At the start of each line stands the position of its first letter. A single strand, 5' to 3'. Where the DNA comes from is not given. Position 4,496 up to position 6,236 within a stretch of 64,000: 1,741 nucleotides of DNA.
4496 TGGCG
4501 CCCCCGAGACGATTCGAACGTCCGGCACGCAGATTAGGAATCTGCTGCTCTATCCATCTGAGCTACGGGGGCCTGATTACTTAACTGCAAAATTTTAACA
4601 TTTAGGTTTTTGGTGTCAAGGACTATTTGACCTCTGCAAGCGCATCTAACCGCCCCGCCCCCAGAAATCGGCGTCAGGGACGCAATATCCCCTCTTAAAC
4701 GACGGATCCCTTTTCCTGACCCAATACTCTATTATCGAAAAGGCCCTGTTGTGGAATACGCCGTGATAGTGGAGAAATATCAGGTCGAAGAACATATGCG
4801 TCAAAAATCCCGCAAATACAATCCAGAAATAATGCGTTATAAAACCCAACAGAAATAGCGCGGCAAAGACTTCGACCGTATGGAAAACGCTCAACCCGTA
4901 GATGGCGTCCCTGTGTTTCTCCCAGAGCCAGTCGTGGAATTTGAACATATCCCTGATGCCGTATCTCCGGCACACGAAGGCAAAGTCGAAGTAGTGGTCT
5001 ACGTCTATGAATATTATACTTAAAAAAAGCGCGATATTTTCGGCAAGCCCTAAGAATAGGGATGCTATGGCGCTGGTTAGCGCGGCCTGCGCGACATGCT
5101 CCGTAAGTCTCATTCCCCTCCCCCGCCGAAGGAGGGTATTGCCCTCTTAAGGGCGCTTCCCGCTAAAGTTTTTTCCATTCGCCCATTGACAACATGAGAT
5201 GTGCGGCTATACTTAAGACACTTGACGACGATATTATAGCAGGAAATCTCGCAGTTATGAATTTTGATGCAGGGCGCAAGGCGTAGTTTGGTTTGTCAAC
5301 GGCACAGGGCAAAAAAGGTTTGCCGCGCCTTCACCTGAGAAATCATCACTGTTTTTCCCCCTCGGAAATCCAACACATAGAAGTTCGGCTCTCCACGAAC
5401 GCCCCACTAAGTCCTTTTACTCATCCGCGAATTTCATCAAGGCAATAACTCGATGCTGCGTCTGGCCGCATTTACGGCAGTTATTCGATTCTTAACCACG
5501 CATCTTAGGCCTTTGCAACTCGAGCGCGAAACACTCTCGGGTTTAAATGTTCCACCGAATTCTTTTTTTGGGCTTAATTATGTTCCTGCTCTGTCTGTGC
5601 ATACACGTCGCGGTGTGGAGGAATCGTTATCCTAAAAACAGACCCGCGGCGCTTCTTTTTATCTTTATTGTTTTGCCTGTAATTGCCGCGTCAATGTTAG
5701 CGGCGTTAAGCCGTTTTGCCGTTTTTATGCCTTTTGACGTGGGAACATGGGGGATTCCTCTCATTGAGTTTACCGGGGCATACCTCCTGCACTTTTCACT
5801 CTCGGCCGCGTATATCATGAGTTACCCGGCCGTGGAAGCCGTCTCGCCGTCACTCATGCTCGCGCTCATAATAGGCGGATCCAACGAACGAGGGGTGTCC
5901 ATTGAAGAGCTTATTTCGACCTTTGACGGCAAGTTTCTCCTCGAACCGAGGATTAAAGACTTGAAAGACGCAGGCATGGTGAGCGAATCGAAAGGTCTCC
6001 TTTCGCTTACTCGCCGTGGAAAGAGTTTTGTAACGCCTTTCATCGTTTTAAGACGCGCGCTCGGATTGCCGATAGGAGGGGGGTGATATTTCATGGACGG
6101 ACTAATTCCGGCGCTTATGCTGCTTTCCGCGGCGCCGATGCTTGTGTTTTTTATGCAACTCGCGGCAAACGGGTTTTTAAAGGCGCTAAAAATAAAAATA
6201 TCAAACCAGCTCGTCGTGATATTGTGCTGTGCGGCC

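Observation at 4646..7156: Duplicated two-gene module: YdjM-like membrane hydrolase + membrane-anchored winged-helix protein, at the head of the YfhO operon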

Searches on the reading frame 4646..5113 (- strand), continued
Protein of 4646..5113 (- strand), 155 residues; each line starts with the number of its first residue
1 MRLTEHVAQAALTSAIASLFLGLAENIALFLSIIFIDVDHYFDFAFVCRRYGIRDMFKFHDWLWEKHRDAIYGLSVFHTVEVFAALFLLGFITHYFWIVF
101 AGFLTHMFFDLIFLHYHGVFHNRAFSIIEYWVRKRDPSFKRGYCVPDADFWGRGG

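Call 70: find_encoding_contigs(protein=P0170, flank=7000, max_places=2)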
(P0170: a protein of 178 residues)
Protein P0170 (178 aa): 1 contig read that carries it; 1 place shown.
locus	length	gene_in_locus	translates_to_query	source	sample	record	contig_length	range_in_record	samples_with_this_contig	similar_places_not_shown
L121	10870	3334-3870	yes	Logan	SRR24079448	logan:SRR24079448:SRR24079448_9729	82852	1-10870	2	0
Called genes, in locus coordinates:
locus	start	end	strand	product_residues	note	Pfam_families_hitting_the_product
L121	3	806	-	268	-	?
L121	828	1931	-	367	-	PF13353:Fer4_12 (weak), PF04055:Radical_SAM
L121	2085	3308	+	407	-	PF05050:Methyltransf_21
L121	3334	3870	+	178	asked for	-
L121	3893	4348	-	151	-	-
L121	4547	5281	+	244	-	PF00535:Glycos_transf_2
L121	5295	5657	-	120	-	PF14522:Cytochrome_C7 (faint), PF14537:Cytochrom_c3_2 (weak), PF09699:Paired_CXXCH_1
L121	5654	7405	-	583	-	PF14522:Cytochrome_C7 (faint), PF14537:Cytochrom_c3_2 (faint), PF22678:Cytochrom_c_NrfB-like (faint), PF09699:Paired_CXXCH_1 (weak)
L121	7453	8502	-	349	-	PF15869:TolB_like (faint), PF08450:SGL (faint), PF06739:SBBP (faint), PF25021:TEN_NHL (faint), PF01436:NHL (weak), PF17170:DUF5128 (weak)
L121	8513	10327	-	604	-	-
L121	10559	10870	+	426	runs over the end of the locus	PF00872:Transposase_mut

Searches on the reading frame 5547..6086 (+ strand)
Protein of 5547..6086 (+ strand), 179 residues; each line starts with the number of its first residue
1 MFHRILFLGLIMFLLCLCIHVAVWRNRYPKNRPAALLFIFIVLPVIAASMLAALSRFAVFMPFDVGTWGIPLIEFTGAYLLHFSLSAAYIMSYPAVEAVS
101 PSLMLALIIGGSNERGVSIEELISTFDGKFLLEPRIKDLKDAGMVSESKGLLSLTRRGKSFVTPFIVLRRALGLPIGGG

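Call 5: search_protein_families(library=pfam, proteins=[window:5547-6086:+], max_evalue=1)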
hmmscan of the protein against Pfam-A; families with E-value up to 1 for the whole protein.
window:5547-6086:+ (179 aa): 2 families
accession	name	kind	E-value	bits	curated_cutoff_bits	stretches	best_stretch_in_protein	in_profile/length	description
PF06969.22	HemN_C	-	0.009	16.5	24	1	131-159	37-65/67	HemN C-terminal domain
PF14947.12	HTH_45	-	0.12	12.9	25.5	1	133-163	37-67/77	Winged helix-turn-helix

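Call 7: search_protein_families(library=ncbifam, proteins=[window:5547-6086:+], max_evalue=1)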
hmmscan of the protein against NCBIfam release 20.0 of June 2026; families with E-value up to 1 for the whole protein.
window:5547-6086:+ (179 aa): 1 family
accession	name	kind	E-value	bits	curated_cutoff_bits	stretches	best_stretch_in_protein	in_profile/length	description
TIGR04286.1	MSEP-CTERM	equivalog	0.13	10.1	150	1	6-92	43-127/920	MSEP-CTERM sorting domain-containing protein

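Call 12: find_homologous_proteins(query=window:5547-6086:+, max_evalue=0.001)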
Query window:5547-6086:+ (179 aa): 9 proteins with E <= 0.001 among 490 candidates.
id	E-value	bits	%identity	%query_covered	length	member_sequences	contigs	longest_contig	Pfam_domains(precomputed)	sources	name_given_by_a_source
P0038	1.3e-102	359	100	94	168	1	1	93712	-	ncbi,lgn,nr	ncbi:MAG: hypothetical protein HY884_05475 [Deltaproteobacteria bacterium]|nr:hypothetical protein [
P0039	2.4e-75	270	73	100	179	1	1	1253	-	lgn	-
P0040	4.4e-72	260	71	100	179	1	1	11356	-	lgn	-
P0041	2.6e-67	244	66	100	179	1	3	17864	-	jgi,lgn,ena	-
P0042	8.9e-45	171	48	100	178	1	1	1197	-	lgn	-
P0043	2.3e-34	137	48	96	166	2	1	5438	-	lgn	-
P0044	5.4e-32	129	43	98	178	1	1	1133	-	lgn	-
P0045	7.7e-30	122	43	98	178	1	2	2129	-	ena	-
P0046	6.0e-28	116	41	96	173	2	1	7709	-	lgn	-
